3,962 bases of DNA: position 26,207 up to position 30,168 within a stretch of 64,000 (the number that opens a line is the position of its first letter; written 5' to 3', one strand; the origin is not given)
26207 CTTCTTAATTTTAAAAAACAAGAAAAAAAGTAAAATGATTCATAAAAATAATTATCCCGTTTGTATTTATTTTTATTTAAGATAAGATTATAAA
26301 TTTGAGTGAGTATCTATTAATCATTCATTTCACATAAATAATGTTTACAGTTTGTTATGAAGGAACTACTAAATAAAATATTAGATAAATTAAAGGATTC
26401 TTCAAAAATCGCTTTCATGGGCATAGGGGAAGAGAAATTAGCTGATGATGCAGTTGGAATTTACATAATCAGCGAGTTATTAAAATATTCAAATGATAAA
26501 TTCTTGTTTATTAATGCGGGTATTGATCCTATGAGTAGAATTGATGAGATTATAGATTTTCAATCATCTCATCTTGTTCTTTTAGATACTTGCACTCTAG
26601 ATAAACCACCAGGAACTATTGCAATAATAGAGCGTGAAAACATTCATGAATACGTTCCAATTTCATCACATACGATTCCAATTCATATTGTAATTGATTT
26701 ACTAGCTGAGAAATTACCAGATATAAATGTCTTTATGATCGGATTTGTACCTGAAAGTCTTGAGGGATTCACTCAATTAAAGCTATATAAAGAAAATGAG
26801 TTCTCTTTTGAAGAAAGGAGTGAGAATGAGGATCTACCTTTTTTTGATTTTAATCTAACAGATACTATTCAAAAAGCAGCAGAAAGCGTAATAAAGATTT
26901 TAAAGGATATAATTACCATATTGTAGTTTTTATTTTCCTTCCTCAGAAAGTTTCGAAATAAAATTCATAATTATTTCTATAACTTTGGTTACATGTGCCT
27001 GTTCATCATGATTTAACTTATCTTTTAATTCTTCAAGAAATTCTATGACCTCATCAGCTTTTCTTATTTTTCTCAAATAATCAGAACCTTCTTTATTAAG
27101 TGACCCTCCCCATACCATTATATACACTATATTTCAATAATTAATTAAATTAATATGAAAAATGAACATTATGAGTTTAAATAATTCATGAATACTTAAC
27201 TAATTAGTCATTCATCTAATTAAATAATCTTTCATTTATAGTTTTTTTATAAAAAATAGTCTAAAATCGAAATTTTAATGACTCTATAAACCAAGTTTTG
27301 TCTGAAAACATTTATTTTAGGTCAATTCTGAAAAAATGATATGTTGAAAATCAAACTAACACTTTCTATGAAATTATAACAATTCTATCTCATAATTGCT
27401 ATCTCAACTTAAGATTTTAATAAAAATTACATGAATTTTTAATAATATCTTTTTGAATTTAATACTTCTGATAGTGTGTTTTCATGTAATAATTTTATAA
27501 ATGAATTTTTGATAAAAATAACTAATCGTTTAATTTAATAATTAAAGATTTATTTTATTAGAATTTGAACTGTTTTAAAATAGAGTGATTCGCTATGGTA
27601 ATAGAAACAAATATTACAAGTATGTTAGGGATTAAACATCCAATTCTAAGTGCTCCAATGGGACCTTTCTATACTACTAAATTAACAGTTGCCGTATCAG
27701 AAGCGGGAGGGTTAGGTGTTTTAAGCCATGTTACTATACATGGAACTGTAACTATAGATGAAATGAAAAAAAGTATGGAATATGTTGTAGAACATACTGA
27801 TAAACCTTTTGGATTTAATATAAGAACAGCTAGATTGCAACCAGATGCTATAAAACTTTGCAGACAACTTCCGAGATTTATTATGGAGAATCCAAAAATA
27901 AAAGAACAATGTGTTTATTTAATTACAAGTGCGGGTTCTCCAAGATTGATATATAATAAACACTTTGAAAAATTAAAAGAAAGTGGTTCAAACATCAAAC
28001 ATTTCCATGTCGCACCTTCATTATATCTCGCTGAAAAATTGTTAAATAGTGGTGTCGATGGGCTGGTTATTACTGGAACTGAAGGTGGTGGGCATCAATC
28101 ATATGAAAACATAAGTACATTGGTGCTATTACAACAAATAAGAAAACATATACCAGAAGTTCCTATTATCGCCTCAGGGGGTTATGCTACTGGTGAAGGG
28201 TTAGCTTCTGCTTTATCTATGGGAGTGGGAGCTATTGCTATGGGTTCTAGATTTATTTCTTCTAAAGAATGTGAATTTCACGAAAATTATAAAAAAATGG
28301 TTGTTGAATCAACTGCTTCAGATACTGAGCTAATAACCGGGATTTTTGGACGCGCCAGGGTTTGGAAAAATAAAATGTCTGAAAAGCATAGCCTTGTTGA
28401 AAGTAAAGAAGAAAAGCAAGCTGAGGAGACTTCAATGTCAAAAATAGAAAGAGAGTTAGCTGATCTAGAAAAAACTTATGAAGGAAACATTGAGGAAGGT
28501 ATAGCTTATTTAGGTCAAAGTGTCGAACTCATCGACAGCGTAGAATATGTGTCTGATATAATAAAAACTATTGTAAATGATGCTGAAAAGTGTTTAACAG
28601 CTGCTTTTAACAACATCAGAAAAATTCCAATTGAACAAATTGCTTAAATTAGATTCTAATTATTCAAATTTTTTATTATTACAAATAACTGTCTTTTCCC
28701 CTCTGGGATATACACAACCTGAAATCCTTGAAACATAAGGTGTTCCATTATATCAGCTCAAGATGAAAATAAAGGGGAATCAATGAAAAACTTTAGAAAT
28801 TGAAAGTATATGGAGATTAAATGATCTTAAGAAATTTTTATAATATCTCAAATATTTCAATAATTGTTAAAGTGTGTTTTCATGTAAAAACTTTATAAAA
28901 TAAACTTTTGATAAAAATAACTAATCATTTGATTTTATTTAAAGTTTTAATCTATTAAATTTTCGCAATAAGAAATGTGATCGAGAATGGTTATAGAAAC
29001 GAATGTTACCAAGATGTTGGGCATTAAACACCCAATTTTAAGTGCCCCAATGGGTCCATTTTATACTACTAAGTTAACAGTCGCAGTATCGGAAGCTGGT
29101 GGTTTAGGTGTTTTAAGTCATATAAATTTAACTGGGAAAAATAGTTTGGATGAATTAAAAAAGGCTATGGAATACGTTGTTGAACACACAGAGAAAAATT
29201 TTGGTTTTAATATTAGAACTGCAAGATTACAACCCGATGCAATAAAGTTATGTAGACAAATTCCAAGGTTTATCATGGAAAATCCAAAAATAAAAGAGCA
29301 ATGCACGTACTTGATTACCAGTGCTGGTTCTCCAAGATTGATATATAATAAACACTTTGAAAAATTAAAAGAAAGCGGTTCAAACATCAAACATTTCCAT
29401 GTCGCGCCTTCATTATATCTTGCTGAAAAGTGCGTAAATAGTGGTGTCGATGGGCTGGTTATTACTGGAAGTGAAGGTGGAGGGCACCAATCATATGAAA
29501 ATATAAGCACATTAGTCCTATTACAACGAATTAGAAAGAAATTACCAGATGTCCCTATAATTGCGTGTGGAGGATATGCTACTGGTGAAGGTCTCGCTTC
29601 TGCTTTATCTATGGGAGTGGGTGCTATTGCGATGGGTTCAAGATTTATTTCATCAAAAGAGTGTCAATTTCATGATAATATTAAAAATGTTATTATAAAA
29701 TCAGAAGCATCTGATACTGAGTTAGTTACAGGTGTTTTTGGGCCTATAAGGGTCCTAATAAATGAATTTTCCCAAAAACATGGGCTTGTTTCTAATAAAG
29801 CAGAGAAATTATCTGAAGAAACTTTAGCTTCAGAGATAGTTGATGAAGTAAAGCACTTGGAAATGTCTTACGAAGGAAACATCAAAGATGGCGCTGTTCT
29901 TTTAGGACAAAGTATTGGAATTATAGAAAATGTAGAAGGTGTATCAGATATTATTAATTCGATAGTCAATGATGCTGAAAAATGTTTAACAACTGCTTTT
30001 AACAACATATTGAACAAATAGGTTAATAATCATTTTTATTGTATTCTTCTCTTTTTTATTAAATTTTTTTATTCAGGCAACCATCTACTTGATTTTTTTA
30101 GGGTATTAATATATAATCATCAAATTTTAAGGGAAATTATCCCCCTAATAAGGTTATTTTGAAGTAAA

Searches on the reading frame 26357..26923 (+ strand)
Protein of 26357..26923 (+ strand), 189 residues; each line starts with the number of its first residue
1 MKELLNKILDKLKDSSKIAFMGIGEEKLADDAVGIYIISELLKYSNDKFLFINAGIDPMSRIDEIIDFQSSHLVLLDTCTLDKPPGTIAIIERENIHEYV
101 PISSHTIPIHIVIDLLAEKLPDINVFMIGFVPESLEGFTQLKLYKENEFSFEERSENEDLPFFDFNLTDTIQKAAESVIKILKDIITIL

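Call 78: search_protein_families(library=pfam, proteins=[window:26357-26923:+], max_evalue=0.001)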
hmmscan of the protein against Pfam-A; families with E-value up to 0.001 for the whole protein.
window:26357-26923:+ (189 aa): 1 family
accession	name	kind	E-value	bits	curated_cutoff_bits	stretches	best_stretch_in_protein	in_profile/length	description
PF01750.23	HycI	-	4.6e-13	49.6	23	1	36-143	2-112/130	Hydrogenase maturation protease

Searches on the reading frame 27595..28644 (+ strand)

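Call 78: search_protein_families(library=pfam, proteins=[window:27595-28644:+], max_evalue=0.001)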
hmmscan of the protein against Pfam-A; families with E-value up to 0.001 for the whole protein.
window:27595-28644:+ (350 aa): 3 families
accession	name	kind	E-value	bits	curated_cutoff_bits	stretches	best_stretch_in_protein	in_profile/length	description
PF03060.21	NMO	-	1.2e-46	160.1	28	1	7-328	4-330/331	Nitronate monooxygenase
PF00478.31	IMPDH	-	5.4e-11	42.5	25.6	1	3-217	23-173/345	IMP dehydrogenase / GMP reductase domain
PF01070.24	FMN_dh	-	2e-07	30.8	24.9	1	146-222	232-307/350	FMN-dependent dehydrogenase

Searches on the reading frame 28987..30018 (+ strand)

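Call 78: search_protein_families(library=pfam, proteins=[window:28987-30018:+], max_evalue=0.001)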
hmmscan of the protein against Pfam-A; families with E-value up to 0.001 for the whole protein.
window:28987-30018:+ (344 aa): 4 families
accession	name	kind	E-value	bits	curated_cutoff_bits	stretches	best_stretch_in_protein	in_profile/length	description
PF03060.21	NMO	-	1.5e-45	156.5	28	1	6-328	3-330/331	Nitronate monooxygenase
PF00478.31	IMPDH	-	6.2e-10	39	25.6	1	3-217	23-173/345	IMP dehydrogenase / GMP reductase domain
PF01070.24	FMN_dh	-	3.5e-08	33.3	24.9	1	146-223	232-308/350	FMN-dependent dehydrogenase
PF08354.15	Fas1-AflB-like_hel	-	0.00054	19.4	25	0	159-241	6-100/353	Fatty acid synthase subunit beta/Fas1-like, helical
